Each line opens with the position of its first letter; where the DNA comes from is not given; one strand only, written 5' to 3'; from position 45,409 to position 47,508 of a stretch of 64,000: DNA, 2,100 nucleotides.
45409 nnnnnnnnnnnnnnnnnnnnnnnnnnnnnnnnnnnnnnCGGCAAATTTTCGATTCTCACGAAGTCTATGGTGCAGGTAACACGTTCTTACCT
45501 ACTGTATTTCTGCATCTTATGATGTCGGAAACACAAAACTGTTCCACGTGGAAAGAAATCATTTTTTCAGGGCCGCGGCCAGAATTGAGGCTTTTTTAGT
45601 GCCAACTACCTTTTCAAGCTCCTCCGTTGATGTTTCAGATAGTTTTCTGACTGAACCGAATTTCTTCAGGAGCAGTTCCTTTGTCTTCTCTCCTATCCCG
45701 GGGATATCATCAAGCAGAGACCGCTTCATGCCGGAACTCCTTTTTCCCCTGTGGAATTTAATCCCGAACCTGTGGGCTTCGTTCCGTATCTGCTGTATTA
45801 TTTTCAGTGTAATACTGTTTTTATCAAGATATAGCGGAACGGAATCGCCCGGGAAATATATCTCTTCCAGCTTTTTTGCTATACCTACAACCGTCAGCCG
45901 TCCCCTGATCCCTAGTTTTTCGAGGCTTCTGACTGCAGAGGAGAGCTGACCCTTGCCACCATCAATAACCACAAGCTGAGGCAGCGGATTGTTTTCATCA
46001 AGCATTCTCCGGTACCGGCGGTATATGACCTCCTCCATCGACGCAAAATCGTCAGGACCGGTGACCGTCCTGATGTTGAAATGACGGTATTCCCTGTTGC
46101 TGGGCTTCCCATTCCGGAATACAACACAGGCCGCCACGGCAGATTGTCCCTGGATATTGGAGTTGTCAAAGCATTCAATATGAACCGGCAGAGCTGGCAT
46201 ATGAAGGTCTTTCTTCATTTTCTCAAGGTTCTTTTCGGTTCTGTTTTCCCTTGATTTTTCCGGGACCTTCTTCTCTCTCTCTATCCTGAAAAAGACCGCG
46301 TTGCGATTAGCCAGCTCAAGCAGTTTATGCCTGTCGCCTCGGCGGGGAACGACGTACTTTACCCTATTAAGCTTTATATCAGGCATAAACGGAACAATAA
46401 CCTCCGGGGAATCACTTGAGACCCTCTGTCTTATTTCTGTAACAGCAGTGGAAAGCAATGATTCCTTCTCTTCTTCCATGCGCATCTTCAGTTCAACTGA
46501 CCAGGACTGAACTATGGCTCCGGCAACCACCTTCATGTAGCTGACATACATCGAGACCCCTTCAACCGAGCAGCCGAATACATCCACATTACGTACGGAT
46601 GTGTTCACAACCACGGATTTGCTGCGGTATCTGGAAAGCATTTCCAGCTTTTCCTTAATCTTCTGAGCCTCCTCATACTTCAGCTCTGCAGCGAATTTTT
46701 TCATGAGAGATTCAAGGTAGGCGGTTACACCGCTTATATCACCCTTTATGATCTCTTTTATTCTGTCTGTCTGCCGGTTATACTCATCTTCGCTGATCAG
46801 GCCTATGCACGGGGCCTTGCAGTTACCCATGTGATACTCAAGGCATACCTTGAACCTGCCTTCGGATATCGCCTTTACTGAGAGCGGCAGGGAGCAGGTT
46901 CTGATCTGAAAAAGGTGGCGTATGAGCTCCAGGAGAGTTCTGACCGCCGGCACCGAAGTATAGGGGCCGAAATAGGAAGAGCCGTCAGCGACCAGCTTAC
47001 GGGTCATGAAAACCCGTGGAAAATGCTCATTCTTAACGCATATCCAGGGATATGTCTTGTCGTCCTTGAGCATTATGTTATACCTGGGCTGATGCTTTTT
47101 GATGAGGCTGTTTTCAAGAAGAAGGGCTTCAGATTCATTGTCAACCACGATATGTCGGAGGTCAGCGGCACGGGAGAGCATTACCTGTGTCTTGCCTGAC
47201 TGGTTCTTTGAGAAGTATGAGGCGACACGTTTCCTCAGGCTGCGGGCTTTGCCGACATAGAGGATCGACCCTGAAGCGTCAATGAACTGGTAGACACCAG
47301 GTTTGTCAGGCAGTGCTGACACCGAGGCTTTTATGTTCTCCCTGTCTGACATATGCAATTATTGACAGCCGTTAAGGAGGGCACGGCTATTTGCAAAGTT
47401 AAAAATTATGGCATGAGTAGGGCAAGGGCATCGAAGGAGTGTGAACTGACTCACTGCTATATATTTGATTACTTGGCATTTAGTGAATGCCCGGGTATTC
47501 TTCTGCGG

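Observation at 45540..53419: Three unannotated parS centromere sites bracketing mnmG: an origin-proximal partition locus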

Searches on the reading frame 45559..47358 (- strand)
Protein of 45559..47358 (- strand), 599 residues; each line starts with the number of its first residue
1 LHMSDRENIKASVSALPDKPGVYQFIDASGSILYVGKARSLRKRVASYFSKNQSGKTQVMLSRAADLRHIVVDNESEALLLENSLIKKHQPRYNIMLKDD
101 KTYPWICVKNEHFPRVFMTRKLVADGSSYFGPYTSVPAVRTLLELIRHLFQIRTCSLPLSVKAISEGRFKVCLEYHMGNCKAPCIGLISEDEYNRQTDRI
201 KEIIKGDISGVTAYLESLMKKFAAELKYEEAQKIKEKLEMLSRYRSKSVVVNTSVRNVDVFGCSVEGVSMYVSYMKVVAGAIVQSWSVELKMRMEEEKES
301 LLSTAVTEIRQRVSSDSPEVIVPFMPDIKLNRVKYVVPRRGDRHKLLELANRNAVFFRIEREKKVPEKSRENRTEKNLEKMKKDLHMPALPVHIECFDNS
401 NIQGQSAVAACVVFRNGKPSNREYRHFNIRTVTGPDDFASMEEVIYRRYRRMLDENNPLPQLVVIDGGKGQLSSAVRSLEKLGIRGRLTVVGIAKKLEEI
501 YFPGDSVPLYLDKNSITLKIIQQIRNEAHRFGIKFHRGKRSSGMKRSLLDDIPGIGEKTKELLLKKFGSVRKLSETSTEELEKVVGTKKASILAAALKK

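Call 7: search_protein_families(library=ncbifam, proteins=[window:45559-47358:-])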
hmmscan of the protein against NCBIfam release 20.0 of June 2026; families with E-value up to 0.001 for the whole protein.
window:45559-47358:- (599 aa): 16 families
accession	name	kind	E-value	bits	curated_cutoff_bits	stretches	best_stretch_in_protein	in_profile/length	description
TIGR00194.1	uvrC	equivalog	6.2e-158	527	285.45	1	11-580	3-574/574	excinuclease ABC subunit UvrC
NF001824.0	PRK00558.1-5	equivalog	3.8e-138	461.7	451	1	3-598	1-645/652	excinuclease ABC subunit UvrC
NF011263.0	PRK14669.1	equivalog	1.7e-133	446.4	1108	1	9-596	3-601/624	excinuclease ABC subunit C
NF011261.0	PRK14667.1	equivalog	5.4e-108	362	818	1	8-584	5-551/567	excinuclease ABC subunit C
NF011262.0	PRK14668.1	equivalog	1.8e-102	343.6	544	1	5-590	2-570/577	excinuclease ABC subunit C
NF011266.0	PRK14672.1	equivalog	4.4e-102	342.6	1504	2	12-282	14-277/691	excinuclease ABC subunit C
NF011260.0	PRK14666.1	equivalog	2.4e-101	340.6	649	2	10-327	3-318/698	excinuclease ABC subunit C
NF011264.0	PRK14670.1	equivalog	4.4e-99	332.4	1021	1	8-583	7-573/602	excinuclease ABC subunit C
NF005906.0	PRK07883.1-4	equivalog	4.8e-56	190.3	495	1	13-308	209-500/563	DEDD exonuclease domain-containing protein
NF005907.0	PRK07883.1-5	equivalog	7.3e-51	173.2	454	1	14-241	225-451/584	DEDD exonuclease domain-containing protein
NF005905.0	PRK07883.1-3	equivalog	9.6e-36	123.5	508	1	12-243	219-445/581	DEDD exonuclease domain-containing protein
NF005904.0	PRK07883.1-2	equivalog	3.6e-33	114.7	969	1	14-247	227-460/584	DEDD exonuclease domain-containing protein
NF005903.0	PRK07883.1-1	equivalog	5.1e-26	91.3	1038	1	13-238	242-461/642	DEDD exonuclease domain-containing protein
NF007833.0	PRK10545.1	equivalog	9.2e-18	64.4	367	1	7-196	22-205/289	excinuclease Cho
NF040956.1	Arch_Xpf_endonucase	equivalog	2.9e-06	27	300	1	543-590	154-201/222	3'-flap repair endonuclease Xpf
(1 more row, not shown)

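Call 8: search_protein_families(library=pfam, proteins=[window:45559-47358:-])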
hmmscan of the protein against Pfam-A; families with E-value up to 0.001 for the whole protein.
window:45559-47358:- (599 aa): 6 families
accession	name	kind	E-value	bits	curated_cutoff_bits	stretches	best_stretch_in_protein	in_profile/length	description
PF08459.17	UvrC_RNaseH_dom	-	4.3e-54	183.1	22.3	1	383-533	2-159/159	UvrC RNAse H endonuclease domain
PF22920.2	UvrC_RNaseH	-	1.6e-15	57.5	24.3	1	257-355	1-110/116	UvrC Ribonuclease H-like domain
PF01541.30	GIY-YIG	-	1.9e-10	41.3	22.6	1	20-94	2-78/78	GIY-YIG catalytic domain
PF14520.12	HHH_5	-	2.7e-07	31.4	27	1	548-598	3-56/57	Helix-hairpin-helix domain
PF24348.1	DUF7508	-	2.6e-06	27.9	26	1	11-57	13-56/79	Domain of unknown function (DUF7508)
PF12826.13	HHH_2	-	4.2e-05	24.1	27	1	552-585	8-41/64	Helix-hairpin-helix motif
